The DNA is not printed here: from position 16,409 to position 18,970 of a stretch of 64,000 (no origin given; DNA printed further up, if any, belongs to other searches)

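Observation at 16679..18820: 713-aa orphan protein translationally coupled to the signalling operon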

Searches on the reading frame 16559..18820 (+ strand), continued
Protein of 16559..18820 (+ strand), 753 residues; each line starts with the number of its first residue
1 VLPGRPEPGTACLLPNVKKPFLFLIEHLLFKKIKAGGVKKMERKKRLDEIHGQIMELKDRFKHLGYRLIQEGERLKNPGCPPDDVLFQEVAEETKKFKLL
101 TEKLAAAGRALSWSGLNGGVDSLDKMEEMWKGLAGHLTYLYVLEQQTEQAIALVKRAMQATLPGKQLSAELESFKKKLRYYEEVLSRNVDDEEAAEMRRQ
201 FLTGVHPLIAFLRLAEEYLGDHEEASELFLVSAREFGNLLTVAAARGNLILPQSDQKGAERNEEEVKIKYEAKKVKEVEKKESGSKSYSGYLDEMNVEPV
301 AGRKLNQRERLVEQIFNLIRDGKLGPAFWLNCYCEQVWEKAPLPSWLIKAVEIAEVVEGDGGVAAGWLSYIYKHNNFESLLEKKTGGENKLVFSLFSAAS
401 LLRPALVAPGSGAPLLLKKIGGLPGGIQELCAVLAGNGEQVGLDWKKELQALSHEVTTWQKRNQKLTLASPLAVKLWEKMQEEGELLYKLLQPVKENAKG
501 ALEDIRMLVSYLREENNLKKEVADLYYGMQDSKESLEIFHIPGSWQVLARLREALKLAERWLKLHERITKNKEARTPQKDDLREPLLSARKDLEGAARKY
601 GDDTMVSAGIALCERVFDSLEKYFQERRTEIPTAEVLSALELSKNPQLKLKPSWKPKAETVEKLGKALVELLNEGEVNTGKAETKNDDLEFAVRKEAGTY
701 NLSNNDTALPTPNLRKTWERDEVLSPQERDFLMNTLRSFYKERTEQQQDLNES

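Call 57: search_solved_structures(query=P0036, max_evalue=1)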
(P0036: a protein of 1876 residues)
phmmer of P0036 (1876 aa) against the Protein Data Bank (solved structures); distinct sequences matched with E-value up to 1: 1.
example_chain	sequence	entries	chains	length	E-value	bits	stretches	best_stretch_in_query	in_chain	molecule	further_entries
8j8h_B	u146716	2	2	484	0.15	12.5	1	1181-1233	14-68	TIR domain-containing protein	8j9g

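Call 60: search_solved_structures(query=A3, max_evalue=1)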
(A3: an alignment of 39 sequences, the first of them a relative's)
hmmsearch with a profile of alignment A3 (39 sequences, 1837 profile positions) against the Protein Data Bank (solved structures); distinct sequences matched with E-value up to 1: 10.
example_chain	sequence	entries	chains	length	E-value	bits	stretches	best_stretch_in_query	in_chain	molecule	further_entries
9r1o_A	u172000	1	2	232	0.00016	22.5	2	6-98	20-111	sc-apCC-6-DPH-NR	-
6egc_A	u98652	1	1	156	0.00089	20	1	3-106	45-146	SC_2L4HC2_23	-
6mfv_A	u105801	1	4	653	0.038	14.6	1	1139-1173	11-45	tetratricopeptide repeat sensor PH0952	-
7xc2_C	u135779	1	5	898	0.073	13.7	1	14-187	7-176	CNL9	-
8qad_A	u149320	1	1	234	0.083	13.5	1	6-98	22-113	sc-apCC-6-LLIA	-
7upo_A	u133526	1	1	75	0.1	13.2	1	5-66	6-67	DHT03 protein A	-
7xe0_A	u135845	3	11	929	0.11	13.1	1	14-187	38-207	Sr35 | CNL9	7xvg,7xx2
9hs7_A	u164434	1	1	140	0.13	12.8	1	6-119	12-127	Transmembrane protein gp41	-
5j0i_A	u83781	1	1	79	0.17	12.4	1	3-67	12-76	Designed protein 2L6HC3_12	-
6ote_A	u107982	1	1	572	0.23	12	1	98-197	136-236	Seryl-tRNA synthetase, cytoplasmic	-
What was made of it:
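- On CC domain of CC-NLR / alpha-pore-forming toxins: The long-family profile against PDB hits Sr35/CNL9 only at E 0.07-0.11 (call 60).
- There are weak profile hits of the N-terminal bundle to plant CC-NLR CC domains (E 0.07-0.11, call 60).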

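Call 62: search_protein_families(library=pfam, proteins=[P0062, P0081, P0109, P0136, P0047], max_evalue=0.01)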
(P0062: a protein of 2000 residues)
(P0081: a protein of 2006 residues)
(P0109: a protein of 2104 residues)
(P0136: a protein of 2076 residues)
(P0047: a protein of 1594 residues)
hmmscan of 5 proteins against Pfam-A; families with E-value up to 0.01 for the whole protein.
P0062 (2000 aa): 1 family
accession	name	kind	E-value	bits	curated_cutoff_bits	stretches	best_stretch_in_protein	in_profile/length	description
PF13401.12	AAA_22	-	0.0034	18.1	27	0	1319-1461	5-127/130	AAA domain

P0081 (2006 aa): 3 families
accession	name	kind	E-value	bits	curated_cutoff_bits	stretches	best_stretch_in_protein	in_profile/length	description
PF13401.12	AAA_22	-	2e-07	31.8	27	1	1305-1456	4-126/130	AAA domain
PF13191.12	AAA_16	-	0.0017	19.3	32.6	0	1292-1341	2-63/167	AAA ATPase domain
PF01637.24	ATPase_2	-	0.0019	18.5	33.2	0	1309-1417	23-128/225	ATPase domain predominantly from Archaea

P0109 (2104 aa): 3 families
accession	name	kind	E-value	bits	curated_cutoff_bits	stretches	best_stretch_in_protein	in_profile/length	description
PF13401.12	AAA_22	-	0.00019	22.2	27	1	1411-1551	5-127/130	AAA domain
PF13191.12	AAA_16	-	0.00081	20.4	32.6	0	1397-1527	2-153/167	AAA ATPase domain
PF01637.24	ATPase_2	-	0.0097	16.2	33.2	0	1414-1532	23-138/225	ATPase domain predominantly from Archaea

P0136 (2076 aa): 0 families

P0047 (1594 aa): 4 families
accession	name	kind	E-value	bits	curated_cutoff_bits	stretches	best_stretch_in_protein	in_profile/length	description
PF04542.20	Sigma70_r2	-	3.5e-23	81.6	24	1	174-243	1-70/71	Sigma-70 region 2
PF04539.22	Sigma70_r3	-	7.2e-20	71.3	25.3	1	253-327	1-76/78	Sigma-70 region 3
PF04545.22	Sigma70_r4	-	4e-18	65.1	24.1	1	341-393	1-49/50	Sigma-70, region 4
PF00140.25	Sigma70_r1_2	-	3.1e-10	40.3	22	1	96-127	1-32/34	Sigma-70 factor, region 1.2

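Call 65: find_homologous_proteins(query=A4, max_evalue=0.00001)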
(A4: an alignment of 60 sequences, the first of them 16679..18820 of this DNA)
Query A4 (60 sequences) (713 aa, profile of the alignment): 10 proteins with E <= 0.00001 among 8000 candidates.
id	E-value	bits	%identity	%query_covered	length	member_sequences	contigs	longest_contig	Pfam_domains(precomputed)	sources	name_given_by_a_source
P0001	1.7e-202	694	100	100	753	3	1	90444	-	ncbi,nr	ncbi:MAG: hypothetical protein C4554_03105 [Dethiobacter sp.]|nr:MAG: hypothetical protein C4554_031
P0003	2.5e-189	650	45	98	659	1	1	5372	-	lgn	-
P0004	6.5e-183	629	43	91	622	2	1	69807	-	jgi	jgi:hypothetical protein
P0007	1.8e-178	614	44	61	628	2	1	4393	-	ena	-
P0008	7.1e-177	609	39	92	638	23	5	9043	-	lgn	-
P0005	2.0e-176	607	44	63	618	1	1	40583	-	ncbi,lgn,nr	ncbi:MAG: hypothetical protein Q7J85_01300 [Bacillota bacterium]|nr:hypothetical protein [Bacillota 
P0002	5.0e-174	599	53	51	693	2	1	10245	-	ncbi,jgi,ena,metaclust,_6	jgi:chemotaxis protein histidine kinase CheA|metaclust:\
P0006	6.8e-173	595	40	92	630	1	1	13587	-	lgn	-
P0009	4.5e-100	354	50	42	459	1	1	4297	-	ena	-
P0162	2.8e-9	54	40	6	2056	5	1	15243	-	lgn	-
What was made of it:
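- Tried and rejected: It returned only the 9 known relatives plus one weak hit (call 65).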

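Call 68: find_related_loci(query=A3, collection=genome_contigs, flank=8000)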
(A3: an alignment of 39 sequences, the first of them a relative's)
Query A3 (1819 aa) in genome_contigs; peptide patterns used: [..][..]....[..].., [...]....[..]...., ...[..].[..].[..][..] (x = any residue, [..] = any of these).
600 stretches matched a pattern (row limit reached: there are more); 181 encode a relative of the query (tblastn E <= 1e-3); the best 80 are kept; 80 distinct loci.
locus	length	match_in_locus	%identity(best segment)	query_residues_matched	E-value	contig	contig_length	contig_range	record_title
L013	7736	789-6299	29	14-1799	0e+0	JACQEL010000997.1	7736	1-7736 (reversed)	MAG: Deltaproteobacteria bacterium isolate NC_groundwater_1020_Pr1_S-0.65um_57_10 Montesol18_Sp65_coassembly_scaffold_17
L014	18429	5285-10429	31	10-1740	0e+0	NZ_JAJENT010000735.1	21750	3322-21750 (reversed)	Phormidium sp. CCY1219 NODE_1417952+_length_21750_cov_105.797, whole genome shotgun sequence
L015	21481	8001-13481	29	11-1811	0e+0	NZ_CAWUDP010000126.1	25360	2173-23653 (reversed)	Scytonema sp. PCC 10023 isolate Scytonema sp. PCC 10023 NODE_129_length_25360_cov_98.752618, whole genome shotgun sequen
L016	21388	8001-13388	30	10-1798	0e+0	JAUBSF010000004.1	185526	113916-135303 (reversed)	Microcoleus sp. K4-B3 NODE_26_length_185526_cov_51.084028, whole genome shotgun sequence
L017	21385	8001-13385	30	10-1798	0e+0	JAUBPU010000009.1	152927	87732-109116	Microcoleus sp. S13_B4 NODE_50_length_152927_cov_32.941439, whole genome shotgun sequence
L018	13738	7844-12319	32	325-1811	0e+0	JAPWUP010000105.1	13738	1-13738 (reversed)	MAG: Bryobacteraceae bacterium isolate RSWS6 scaffold_801_c1, whole genome shotgun sequence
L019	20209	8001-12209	31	358-1735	0e+0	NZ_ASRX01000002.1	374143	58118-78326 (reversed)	Chondromyces apiculatus DSM 436 contig2, whole genome shotgun sequence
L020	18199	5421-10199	30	176-1751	0e+0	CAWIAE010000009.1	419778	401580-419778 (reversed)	MAG: uncultured Acidobacteriota bacterium isolate MFD09495.bin.2.15 genome assembly, contig: contig_2952, whole genome s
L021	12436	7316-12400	30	1-1680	0e+0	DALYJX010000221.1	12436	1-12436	MAG TPA_asm: Phormidiaceae cyanobacterium CTOTU46633 NODE_734_length_12436_cov_24.826912, whole genome shotgun sequence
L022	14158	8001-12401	30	349-1805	0e+0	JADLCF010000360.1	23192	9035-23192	MAG: Bryobacterales bacterium isolate SJ214 c_000001709246, whole genome shotgun sequence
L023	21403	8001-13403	30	1-1798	0e+0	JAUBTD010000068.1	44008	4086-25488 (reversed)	Microcoleus sp. F10-A1 NODE_130_length_44008_cov_35.480344, whole genome shotgun sequence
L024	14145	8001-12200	30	353-1728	3e-175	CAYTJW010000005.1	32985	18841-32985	MAG TPA_asm: uncultured Thermoanaerobaculia bacterium isolate binchicken_co66_87 genome assembly, contig: NODE_2252_leng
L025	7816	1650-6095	30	222-1707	2e-164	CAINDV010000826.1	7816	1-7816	MAG: uncultured Verrucomicrobia bacterium isolate Loclat_bin-20771 genome assembly, contig: bin-20771:0826/1379, whole g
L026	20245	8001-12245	30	355-1764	4e-161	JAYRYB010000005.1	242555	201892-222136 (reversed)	MAG: Azonexus sp. isolate EBPR_s431bin.13 NODE_70_length_242555_cov_11.631185, whole genome shotgun sequence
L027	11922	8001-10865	35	864-1815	9e-158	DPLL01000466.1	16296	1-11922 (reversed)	MAG TPA_asm: Microcoleaceae cyanobacterium UBA9251 contig_628, whole genome shotgun sequence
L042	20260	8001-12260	27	434-1811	1e-127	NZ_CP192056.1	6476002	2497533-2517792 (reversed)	Sphaerimonospora sp. CA-214678 chromosome, complete genome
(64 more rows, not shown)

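Call 71: search_protein_families(library=pfam, proteins=[L014:10682-11818:+, L019:12418-13590:+, L022:12462-13604:+, L015:13558-16905:+, L016:2800-6111:+, L042:12296-14344:+, L020:2005-4215:+], max_evalue=0.01)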
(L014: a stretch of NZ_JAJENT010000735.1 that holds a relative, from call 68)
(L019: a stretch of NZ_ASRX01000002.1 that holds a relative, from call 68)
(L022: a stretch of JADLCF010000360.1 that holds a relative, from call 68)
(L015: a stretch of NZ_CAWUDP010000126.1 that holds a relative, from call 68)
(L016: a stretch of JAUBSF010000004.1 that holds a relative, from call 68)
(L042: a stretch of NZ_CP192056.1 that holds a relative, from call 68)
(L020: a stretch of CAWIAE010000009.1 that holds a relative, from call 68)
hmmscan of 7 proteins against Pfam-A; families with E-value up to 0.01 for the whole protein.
L014:10682-11818:+ (378 aa): 0 families

L019:12418-13590:+ (390 aa): 0 families

L022:12462-13604:+ (380 aa): 0 families

L015:13558-16905:+ (1115 aa): 6 families
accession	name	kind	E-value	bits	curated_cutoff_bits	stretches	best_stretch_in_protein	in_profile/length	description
PF00271.37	Helicase_C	-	1.7e-19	70.6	23.5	1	655-791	2-110/110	Helicase conserved C-terminal domain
PF00176.29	SNF2-rel_dom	-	2.6e-16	60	24.9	2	355-472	124-236/290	SNF2-related domain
PF13091.12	PLDc_2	-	1e-11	45.2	27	1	50-200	10-132/132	PLD-like domain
PF04851.21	ResIII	-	1.5e-09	38.4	22.5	2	255-336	2-80/164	Type III restriction enzyme, res subunit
PF00270.35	DEAD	-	3.1e-07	30.7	26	1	343-402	103-162/167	DEAD/DEAH box helicase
PF00614.28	PLDc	-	0.00055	20.3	21.9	1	148-169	4-26/28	Phospholipase D Active site motif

L016:2800-6111:+ (1103 aa): 8 families
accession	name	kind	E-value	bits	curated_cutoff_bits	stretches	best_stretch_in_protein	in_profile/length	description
PF00271.37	Helicase_C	-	1.5e-14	54.6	23.5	1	718-841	13-110/110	Helicase conserved C-terminal domain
PF00176.29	SNF2-rel_dom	-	7.4e-12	45.4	24.9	1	253-429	1-178/290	SNF2-related domain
PF13091.12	PLDc_2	-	2.5e-11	44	27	1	94-184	49-132/132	PLD-like domain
PF04851.21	ResIII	-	2.1e-07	31.4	22.5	1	250-414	4-162/164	Type III restriction enzyme, res subunit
PF00270.35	DEAD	-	2.9e-06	27.5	26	1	260-420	6-165/167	DEAD/DEAH box helicase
PF09565.16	RE_NgoFVII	-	4.2e-06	26.6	23.8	1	110-186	78-151/162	NgoFVII restriction endonuclease N-terminal PLD domain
PF20720.3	nSTAND3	-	0.00037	20.7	27.2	1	254-351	3-96/155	Novel STAND NTPase 3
PF13090.12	PP_kinase_C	-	0.00084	19.3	25.8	0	110-195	74-154/172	Polyphosphate kinase C-terminal domain 2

L042:12296-14344:+ (682 aa): 8 families
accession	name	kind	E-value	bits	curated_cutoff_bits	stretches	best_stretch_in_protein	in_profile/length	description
PF00753.33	Lactamase_B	-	6.3e-15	56.1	22.7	1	257-432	4-161/196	Metallo-beta-lactamase superfamily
PF12706.13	Lactamase_B_2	-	4.1e-12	46.6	27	1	269-482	1-197/200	Beta-lactamase superfamily domain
PF07521.17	RMMBL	-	1.2e-11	44.9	21.6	1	617-670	2-57/63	Zn-dependent metallo-hydrolase RNA specificity domain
PF10996.14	Beta-Casp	-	4e-11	43.9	27.7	1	493-595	9-120/120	Beta-Casp domain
PF24922.1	ACBP4_C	-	3.4e-05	24.5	31.2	1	96-165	13-81/105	Acyl-CoA-binding domain-containing protein 4-6, C-terminal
PF06008.19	Laminin_I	-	0.0011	19.2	34.6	1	96-163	176-242/259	Laminin Domain I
PF12795.12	MscS_porin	-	0.0014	18.7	34.4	1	97-162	67-132/238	Mechanosensitive ion channel porin domain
PF16661.11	Lactamase_B_6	-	0.0057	16.5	27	0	264-438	2-179/193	Metallo-beta-lactamase superfamily domain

L020:2005-4215:+ (736 aa): 4 families
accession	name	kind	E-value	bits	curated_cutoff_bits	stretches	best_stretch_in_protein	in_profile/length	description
PF16661.11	Lactamase_B_6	-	1.3e-12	48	27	1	364-507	6-163/193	Metallo-beta-lactamase superfamily domain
PF00753.33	Lactamase_B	-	5.6e-11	43.2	22.7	1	361-511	12-155/196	Metallo-beta-lactamase superfamily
PF12706.13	Lactamase_B_2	-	4.2e-07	30.2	27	1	366-508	2-145/200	Beta-lactamase superfamily domain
PF23023.1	Anti-Pycsar_Apyc1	-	0.00062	19.7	50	1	359-410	24-75/250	Anti-Pycsar protein Apyc1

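Call 74: find_encoding_contigs(protein=P0013, flank=8000, max_places=2)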
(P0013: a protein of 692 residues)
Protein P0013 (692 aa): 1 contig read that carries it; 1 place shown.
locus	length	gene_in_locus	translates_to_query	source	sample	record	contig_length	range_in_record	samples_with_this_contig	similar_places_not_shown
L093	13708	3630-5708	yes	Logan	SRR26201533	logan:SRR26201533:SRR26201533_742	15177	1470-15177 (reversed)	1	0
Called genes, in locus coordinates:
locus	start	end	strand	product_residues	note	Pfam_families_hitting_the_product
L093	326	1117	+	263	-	PF00005:ABC_tran, PF13304:AAA_21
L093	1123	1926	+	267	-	PF00950:ABC-3, PF01032:FecCD (weak)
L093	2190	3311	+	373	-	PF13487:HD_5, PF01966:HD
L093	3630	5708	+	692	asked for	-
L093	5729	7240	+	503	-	PF00989:PAS, PF08448:PAS_4, PF13188:PAS_8 (weak), PF13426:PAS_9, PF00990:GGDEF, PF13487:HD_5, PF01966:HD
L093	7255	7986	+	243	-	PF01209:Ubie_methyltran, PF01135:PCMT (weak), PF13489:Methyltransf_23, PF07021:MetW (weak), PF13649:Methyltransf_25, PF13847:Methyltransf_31, PF08241:Methyltransf_11, PF08242:Methyltransf_12, +1 more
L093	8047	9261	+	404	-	PF00109:ketoacyl-synt, PF02801:Ketoacyl-synt_C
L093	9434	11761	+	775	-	PF16927:HisKA_7TM, PF01590:GAF (weak), PF13185:GAF_2 (weak), PF00989:PAS, PF08448:PAS_4 (weak), PF13426:PAS_9, PF00512:HisKA, PF02518:HATPase_c, +1 more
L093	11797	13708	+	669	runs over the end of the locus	PF13492:GAF_3 (faint), PF13426:PAS_9 (faint), PF01590:GAF, PF13185:GAF_2 (weak), PF00989:PAS, PF00512:HisKA, PF02518:HATPase_c (weak)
